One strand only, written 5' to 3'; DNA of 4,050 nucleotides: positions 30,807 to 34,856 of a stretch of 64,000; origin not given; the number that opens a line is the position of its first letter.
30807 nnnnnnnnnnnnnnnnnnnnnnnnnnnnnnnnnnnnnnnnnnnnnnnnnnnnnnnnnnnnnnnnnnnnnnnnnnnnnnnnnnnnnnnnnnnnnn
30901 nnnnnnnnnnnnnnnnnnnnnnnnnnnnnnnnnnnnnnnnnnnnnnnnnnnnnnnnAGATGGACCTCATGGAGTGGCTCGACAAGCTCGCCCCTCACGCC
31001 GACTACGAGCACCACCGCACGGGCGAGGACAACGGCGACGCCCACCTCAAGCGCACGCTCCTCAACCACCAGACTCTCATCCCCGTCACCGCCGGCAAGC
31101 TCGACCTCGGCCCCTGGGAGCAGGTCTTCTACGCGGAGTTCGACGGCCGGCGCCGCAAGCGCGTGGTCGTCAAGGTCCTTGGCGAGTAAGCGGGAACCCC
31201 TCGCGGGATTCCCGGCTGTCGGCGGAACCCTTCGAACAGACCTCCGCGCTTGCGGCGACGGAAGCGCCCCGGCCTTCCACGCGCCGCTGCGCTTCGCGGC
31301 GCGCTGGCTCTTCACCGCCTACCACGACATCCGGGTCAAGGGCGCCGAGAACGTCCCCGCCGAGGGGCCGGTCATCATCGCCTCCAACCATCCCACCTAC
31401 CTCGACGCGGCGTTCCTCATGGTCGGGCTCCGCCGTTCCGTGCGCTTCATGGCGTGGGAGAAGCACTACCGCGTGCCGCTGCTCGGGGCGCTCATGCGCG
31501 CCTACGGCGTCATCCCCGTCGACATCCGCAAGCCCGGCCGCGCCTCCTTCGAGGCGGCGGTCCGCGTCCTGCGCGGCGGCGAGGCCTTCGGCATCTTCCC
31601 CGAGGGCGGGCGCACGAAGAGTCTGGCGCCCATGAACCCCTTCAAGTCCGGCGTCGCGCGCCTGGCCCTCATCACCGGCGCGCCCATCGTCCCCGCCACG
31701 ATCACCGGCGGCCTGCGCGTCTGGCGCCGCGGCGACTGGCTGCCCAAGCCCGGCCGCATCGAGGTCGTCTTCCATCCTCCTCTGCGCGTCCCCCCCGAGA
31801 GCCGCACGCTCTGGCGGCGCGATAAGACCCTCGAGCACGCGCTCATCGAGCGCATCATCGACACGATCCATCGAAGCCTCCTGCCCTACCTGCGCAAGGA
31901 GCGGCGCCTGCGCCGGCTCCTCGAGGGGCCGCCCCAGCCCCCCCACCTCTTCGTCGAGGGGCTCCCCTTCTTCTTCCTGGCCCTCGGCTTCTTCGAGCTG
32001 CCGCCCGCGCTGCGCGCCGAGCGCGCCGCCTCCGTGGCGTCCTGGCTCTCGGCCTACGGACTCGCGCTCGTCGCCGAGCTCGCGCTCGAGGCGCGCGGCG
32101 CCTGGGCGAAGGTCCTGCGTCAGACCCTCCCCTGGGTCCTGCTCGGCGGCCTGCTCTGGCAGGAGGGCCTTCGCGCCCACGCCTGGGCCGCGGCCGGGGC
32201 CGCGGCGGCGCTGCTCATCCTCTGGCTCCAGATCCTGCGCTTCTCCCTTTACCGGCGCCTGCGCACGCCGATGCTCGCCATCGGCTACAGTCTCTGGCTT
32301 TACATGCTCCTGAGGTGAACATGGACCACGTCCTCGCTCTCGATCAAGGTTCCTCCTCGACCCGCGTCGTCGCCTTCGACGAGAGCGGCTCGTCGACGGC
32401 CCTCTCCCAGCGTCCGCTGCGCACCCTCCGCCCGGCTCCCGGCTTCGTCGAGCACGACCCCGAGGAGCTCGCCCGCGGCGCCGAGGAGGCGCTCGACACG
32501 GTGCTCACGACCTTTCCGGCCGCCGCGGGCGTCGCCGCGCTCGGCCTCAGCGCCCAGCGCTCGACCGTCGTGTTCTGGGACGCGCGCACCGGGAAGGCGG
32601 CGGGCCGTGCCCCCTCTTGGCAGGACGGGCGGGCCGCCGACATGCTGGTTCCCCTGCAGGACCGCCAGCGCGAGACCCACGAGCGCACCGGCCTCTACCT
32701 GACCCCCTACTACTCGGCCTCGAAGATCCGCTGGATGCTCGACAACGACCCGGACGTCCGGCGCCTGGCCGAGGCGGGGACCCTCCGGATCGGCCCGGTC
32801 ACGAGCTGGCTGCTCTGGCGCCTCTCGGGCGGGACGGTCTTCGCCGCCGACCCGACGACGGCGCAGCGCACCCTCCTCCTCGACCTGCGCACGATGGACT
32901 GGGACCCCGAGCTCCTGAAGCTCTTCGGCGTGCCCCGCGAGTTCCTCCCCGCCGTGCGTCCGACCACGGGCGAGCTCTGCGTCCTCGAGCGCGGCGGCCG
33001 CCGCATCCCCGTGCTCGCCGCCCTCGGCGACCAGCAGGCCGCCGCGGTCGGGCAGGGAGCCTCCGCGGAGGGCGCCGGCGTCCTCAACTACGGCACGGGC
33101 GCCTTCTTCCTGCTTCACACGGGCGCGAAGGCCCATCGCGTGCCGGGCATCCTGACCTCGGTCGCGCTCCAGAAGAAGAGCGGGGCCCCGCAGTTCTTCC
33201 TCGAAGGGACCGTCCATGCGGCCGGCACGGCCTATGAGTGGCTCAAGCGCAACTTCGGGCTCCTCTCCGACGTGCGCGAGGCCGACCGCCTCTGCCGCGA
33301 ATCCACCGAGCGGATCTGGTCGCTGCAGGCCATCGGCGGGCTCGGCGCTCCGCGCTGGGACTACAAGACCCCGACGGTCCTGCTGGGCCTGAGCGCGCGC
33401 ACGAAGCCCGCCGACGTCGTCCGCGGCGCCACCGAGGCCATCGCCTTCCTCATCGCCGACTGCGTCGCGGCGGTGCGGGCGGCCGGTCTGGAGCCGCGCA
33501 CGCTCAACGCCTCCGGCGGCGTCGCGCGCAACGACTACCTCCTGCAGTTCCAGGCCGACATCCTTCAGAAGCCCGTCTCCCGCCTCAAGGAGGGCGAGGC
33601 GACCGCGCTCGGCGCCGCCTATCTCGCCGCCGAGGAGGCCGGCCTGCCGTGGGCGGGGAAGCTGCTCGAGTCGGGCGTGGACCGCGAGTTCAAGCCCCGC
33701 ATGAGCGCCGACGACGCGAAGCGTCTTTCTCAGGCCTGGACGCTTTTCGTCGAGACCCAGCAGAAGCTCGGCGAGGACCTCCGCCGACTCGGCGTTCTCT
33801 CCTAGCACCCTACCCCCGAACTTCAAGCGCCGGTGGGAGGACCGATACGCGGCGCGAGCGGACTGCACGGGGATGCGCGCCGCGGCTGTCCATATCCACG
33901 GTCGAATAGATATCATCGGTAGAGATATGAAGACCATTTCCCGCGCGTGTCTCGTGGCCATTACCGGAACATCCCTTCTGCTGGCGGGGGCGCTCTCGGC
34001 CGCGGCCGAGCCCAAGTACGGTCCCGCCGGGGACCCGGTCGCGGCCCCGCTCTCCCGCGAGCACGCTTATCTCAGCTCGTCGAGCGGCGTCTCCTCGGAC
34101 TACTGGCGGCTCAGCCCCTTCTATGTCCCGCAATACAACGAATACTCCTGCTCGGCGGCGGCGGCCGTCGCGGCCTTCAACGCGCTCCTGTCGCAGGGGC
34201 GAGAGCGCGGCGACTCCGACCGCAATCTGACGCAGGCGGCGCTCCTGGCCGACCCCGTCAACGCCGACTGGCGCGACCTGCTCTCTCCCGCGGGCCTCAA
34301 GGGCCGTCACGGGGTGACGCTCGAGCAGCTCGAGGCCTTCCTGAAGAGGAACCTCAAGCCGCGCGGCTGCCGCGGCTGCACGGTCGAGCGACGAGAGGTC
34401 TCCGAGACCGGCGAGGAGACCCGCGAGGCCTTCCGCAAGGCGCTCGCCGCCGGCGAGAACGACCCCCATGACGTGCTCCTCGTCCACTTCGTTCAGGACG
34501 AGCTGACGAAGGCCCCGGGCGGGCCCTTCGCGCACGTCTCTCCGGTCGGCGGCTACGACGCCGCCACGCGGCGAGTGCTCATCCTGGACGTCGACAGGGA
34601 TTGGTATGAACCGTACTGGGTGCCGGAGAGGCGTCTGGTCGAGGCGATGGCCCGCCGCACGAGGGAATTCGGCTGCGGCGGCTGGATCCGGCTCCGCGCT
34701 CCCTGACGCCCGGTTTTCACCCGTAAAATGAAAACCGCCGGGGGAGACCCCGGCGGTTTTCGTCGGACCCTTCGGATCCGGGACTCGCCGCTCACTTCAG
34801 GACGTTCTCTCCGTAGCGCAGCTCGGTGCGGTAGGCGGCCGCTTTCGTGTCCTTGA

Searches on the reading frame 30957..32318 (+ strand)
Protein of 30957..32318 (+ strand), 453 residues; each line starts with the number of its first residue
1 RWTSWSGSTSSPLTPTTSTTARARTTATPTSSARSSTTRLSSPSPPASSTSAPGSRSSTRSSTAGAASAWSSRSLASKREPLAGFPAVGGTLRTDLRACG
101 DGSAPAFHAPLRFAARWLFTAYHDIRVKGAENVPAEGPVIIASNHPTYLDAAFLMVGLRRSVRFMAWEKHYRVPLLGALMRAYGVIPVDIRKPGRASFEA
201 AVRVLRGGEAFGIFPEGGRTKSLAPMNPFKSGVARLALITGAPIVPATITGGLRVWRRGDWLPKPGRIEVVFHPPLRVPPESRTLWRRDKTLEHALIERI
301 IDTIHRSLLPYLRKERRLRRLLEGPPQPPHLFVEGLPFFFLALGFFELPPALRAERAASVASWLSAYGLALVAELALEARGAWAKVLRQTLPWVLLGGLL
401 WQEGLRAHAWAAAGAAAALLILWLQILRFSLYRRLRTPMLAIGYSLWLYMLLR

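Call 82: search_protein_families(library=pfam, proteins=[window:30957-32318:+], max_evalue=0.001)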
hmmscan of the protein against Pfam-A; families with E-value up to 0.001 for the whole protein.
window:30957-32318:+ (453 aa): 1 family
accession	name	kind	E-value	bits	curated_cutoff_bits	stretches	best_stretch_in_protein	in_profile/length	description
PF01553.26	Acyltransferase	-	1e-27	97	23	1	125-249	2-131/132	Acyltransferase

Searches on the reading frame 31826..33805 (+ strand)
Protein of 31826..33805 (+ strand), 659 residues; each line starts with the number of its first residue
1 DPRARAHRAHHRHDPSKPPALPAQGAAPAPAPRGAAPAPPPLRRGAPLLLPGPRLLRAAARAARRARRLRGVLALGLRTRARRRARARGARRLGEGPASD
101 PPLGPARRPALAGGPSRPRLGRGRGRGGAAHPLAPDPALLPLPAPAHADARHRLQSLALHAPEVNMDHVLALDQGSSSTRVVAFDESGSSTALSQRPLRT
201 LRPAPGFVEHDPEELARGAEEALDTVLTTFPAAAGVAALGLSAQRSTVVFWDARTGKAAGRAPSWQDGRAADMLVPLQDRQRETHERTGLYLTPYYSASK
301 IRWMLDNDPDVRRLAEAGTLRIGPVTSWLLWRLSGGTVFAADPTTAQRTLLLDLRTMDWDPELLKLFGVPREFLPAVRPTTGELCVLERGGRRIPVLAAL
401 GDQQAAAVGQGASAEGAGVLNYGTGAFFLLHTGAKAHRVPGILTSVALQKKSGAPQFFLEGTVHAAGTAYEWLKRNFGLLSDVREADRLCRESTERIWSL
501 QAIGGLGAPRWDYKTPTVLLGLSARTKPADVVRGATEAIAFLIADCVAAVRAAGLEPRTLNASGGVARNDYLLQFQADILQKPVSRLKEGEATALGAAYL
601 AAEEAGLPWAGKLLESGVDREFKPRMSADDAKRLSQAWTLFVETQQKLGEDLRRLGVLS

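Call 28: search_protein_families(library=pfam, proteins=[window:31826-33805:+], max_evalue=0.001)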
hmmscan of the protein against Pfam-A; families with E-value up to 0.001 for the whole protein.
window:31826-33805:+ (659 aa): 2 families
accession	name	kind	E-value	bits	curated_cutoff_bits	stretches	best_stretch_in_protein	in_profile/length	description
PF00370.27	FGGY_N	-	1.7e-47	162.6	28.8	1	169-409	2-245/245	FGGY family of carbohydrate kinases, N-terminal domain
PF02782.22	FGGY_C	-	1.5e-31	110.1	27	1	420-602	3-195/198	FGGY family of carbohydrate kinases, C-terminal domain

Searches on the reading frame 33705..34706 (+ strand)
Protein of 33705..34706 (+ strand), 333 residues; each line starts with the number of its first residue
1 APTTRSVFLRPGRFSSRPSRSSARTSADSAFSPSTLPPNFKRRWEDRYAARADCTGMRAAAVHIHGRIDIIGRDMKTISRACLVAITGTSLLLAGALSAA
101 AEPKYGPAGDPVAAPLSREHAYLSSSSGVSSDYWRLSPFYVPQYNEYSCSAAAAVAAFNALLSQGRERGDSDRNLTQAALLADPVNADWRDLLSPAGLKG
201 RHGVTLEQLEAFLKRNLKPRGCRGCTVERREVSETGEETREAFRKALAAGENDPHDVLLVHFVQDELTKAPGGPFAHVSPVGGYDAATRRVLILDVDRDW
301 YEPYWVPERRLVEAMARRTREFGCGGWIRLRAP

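Call 28: search_protein_families(library=pfam, proteins=[window:33705-34706:+], max_evalue=0.001)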
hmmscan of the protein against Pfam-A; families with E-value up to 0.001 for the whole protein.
window:33705-34706:+ (333 aa): 1 family
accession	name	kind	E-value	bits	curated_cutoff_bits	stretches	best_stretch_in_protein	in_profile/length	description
PF05023.20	Phytochelatin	-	5.5e-21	75.2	24.9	1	125-317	26-199/210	Phytochelatin synthase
